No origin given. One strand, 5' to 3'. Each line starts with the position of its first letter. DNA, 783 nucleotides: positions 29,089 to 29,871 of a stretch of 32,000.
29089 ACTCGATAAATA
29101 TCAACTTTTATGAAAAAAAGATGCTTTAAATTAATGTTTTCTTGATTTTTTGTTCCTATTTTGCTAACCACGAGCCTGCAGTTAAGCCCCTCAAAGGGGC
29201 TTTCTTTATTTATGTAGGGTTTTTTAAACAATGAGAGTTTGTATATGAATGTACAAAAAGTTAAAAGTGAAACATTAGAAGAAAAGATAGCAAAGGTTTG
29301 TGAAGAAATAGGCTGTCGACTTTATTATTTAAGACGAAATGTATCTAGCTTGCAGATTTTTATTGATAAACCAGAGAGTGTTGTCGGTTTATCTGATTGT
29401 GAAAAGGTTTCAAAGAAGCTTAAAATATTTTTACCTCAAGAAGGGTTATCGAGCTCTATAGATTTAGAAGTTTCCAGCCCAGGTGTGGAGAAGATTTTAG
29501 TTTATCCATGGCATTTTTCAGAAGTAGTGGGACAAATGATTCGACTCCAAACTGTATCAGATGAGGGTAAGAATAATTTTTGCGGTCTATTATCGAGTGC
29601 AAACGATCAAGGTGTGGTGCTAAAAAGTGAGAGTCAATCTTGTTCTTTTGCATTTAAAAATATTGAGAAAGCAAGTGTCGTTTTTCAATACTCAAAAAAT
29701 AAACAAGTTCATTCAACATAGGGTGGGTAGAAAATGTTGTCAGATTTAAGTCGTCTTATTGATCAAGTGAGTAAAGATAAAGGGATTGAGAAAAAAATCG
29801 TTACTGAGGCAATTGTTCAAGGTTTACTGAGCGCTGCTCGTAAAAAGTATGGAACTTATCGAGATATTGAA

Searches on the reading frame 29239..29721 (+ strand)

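Call 17: search_protein_families(library=ncbifam, proteins=[window:29239-29721:+], max_evalue=0.01)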
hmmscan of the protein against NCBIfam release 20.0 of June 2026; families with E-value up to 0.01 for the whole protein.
window:29239-29721:+ (160 aa): 26 families (the best 25 are shown)
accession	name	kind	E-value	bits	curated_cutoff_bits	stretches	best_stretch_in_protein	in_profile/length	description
NF000927.0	PRK00092.1-1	equivalog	5.2e-22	78.6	162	1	9-151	4-151/151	ribosome maturation factor RimP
NF000934.0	PRK00092.3-1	equivalog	1e-18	68.1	175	1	10-146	7-148/153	ribosome maturation factor RimP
NF000936.0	PRK00092.4-1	equivalog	5.4e-17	62.3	205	1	12-150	2-141/142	ribosome maturation factor RimP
NF000929.0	PRK00092.2-1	equivalog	9.2e-17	61.5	147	1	18-149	8-144/153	ribosome maturation factor RimP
NF011230.0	PRK14637.1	equivalog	9.4e-16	57.8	159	1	4-148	3-147/152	ribosome maturation factor RimP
NF000932.0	PRK00092.2-5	equivalog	4.9e-15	55.7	185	1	13-149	22-166/200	ribosome maturation factor RimP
NF011231.0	PRK14638.1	equivalog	7.8e-15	54.9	188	1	12-147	9-146/150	ribosome maturation factor RimP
NF011232.0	PRK14639.1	equivalog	7.3e-13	49.1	193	1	38-147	29-137/141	ribosome maturation factor RimP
NF011241.0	PRK14647.1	equivalog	3e-12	46.5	210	1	37-150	38-158/159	ribosome maturation factor RimP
NF000931.0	PRK00092.2-3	equivalog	3.9e-11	42.9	293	1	42-151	46-159/196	ribosome maturation factor RimP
NF011233.0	PRK14640.1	equivalog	5.1e-11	42.8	268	1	32-150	31-150/152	hypothetical protein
NF011229.0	PRK14636.1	equivalog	9.3e-11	41.8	230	1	35-149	33-151/176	ribosome maturation protein RimP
NF000933.0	PRK00092.2-6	equivalog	1.2e-10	41.7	375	1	36-132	55-153/260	ribosome maturation factor RimP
NF000935.0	PRK00092.3-3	equivalog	2.6e-10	40.3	187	1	32-144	32-146/153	ribosome maturation factor RimP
NF000928.0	PRK00092.1-2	equivalog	6e-10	39.3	163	1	34-132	34-135/158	ribosome maturation factor RimP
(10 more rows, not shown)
